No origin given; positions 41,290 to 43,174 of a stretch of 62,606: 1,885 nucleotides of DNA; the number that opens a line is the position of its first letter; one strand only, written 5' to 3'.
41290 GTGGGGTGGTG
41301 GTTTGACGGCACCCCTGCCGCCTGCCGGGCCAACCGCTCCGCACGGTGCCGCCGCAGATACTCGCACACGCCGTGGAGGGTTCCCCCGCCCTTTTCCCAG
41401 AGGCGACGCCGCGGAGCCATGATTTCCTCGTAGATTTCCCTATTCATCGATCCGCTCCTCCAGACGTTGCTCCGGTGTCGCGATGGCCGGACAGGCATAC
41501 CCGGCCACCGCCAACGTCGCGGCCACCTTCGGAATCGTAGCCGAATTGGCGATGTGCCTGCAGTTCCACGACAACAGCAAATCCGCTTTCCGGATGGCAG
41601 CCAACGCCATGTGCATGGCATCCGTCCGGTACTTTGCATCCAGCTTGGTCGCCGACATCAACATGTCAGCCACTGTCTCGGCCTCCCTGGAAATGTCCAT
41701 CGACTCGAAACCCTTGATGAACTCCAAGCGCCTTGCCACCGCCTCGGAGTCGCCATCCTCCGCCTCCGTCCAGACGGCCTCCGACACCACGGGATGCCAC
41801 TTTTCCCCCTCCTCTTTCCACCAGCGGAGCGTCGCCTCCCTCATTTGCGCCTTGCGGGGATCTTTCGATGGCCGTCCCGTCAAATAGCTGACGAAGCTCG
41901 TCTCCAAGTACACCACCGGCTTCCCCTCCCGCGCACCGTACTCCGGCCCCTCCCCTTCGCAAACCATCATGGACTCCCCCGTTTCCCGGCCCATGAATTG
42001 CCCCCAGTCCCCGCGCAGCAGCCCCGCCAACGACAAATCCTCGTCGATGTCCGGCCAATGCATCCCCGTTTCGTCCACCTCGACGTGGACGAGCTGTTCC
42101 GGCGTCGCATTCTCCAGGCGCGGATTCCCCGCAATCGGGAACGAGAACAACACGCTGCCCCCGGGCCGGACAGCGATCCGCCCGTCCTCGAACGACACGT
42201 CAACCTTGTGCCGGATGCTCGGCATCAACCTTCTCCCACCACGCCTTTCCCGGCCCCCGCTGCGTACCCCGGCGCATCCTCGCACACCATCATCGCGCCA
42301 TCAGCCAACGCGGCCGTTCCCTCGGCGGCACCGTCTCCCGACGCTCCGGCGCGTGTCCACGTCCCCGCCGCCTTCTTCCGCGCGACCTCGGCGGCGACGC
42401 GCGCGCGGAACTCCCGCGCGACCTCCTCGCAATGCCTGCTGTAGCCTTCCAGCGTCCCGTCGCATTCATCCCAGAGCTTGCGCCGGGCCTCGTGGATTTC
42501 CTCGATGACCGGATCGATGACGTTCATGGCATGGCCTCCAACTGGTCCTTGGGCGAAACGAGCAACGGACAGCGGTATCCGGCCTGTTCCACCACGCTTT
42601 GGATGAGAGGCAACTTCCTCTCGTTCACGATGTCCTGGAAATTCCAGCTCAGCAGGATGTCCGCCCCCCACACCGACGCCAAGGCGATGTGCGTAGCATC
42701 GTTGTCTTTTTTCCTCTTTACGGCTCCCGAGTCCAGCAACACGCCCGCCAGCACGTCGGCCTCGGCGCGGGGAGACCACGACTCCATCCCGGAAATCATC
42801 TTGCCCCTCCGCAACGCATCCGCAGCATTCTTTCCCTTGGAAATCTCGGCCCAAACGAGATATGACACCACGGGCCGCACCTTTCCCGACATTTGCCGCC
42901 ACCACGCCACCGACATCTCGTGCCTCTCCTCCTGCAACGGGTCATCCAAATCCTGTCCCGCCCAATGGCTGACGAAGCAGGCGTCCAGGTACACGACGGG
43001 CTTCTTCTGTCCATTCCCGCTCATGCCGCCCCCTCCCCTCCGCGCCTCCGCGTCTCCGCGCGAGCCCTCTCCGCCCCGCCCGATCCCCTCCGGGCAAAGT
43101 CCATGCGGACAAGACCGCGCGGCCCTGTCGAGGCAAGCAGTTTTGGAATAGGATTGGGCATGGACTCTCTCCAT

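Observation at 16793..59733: Two tandem copies of a unit in which a PIN-toxin cassette is chained by start/stop overlaps to a giant secreted-protein gene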

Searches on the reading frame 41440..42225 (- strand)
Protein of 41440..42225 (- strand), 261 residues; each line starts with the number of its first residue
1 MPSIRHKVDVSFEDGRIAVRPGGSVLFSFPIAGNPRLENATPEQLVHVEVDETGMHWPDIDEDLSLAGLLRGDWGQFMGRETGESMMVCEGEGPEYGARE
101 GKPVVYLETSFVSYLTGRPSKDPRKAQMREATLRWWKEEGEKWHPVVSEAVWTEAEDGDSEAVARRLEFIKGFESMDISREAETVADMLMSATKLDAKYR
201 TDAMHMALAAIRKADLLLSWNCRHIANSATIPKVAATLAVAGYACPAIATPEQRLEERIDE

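Call 6: search_protein_families(library=pfam, proteins=[window:41440-42225:-], max_evalue=1)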
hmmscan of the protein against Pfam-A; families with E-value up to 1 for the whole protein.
window:41440-42225:- (261 aa): 2 families
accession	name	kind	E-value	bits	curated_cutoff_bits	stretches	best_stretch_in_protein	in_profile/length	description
PF10387.14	DUF2442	-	5.8e-13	49.3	23.9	1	8-72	2-69/72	Protein of unknown function (DUF2442)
PF01850.27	PIN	-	0.017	16.1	23.6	1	105-217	1-108/120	PIN domain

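Call 7: search_protein_families(library=ncbifam, proteins=[window:41440-42225:-], max_evalue=1)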
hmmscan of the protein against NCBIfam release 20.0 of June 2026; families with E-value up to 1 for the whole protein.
window:41440-42225:- (261 aa): 1 family
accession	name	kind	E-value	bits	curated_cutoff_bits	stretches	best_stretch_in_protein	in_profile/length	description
NF009981.0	PRK13447.1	equivalog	0.049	13.3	160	1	128-214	47-128/151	F0F1 ATP synthase subunit epsilon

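Call 52: search_protein_families(library=padloc, proteins=[window:41440-42225:-], max_evalue=0.01)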
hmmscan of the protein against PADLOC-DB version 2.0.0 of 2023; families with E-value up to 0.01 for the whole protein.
window:41440-42225:- (261 aa): 0 families

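Call 61: find_encoding_contigs(protein=window:41440-42225:-, flank=10000, max_places=6)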
Protein window:41440-42225:- (261 aa): 4 contigs read that carry it; 2 places shown.
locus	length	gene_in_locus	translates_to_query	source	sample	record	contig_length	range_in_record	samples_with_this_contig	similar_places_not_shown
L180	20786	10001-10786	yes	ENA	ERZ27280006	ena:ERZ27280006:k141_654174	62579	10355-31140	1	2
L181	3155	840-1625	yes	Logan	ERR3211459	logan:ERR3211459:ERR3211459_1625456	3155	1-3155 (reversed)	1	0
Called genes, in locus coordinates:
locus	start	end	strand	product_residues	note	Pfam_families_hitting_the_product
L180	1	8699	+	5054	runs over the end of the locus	PF00041:fn3 (faint)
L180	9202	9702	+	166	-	-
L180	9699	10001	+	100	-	-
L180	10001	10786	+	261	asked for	PF10387:DUF2442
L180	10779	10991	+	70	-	-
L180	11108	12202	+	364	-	PF17761:DUF1016_N, PF06250:YhcG_C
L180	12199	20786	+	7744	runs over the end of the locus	PF16656:Pur_ac_phosph_N (faint), PF21471:Reelin_subrepeat-B (faint), PF16655:PhoD_N (faint), PF00041:fn3, PF25788:Ig_Rha78A_N (faint)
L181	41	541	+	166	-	-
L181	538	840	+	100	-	-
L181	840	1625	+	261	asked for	PF10387:DUF2442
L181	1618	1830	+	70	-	-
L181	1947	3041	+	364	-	PF17761:DUF1016_N, PF06250:YhcG_C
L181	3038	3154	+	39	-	?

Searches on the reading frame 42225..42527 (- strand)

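Call 6: search_protein_families(library=pfam, proteins=[window:42225-42527:-], max_evalue=1)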
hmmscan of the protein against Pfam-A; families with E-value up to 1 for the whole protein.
window:42225-42527:- (100 aa): 1 family
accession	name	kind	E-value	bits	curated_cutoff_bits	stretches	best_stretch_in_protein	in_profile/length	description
PF13977.11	TetR_C_6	-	0.056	14.1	27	1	30-79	40-87/115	BetI-type transcriptional repressor, C-terminal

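Call 7: search_protein_families(library=ncbifam, proteins=[window:42225-42527:-], max_evalue=1)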
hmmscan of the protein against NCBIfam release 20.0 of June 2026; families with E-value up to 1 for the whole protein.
window:42225-42527:- (100 aa): 1 family
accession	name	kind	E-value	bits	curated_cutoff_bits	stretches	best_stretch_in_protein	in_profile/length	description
NF038338.1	FAAL_FadD28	exception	0.052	11.9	1100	1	16-64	401-448/580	fatty-acid--AMP ligase FAAL28/FadD28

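Call 52: search_protein_families(library=padloc, proteins=[window:42225-42527:-], max_evalue=0.01)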
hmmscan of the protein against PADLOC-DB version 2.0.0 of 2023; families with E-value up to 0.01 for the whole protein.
window:42225-42527:- (100 aa): 0 families

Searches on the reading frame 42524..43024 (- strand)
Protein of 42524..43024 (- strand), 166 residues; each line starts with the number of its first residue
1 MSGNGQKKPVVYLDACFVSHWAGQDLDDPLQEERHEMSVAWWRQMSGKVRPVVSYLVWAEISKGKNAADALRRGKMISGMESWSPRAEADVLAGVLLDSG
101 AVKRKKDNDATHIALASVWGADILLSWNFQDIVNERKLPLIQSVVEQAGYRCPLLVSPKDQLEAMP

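Call 6: search_protein_families(library=pfam, proteins=[window:42524-43024:-], max_evalue=1)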
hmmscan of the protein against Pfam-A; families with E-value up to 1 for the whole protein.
window:42524-43024:- (166 aa): 1 family
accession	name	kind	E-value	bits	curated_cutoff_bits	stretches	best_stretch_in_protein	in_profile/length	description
PF01850.27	PIN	-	0.046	14.8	23.6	1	12-121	2-105/120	PIN domain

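Call 7: search_protein_families(library=ncbifam, proteins=[window:42524-43024:-], max_evalue=1)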
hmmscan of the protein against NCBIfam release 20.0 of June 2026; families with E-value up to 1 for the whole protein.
window:42524-43024:- (166 aa): 0 families

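Call 52: search_protein_families(library=padloc, proteins=[window:42524-43024:-], max_evalue=0.01)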
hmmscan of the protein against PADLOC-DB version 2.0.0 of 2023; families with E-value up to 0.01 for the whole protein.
window:42524-43024:- (166 aa): 0 families
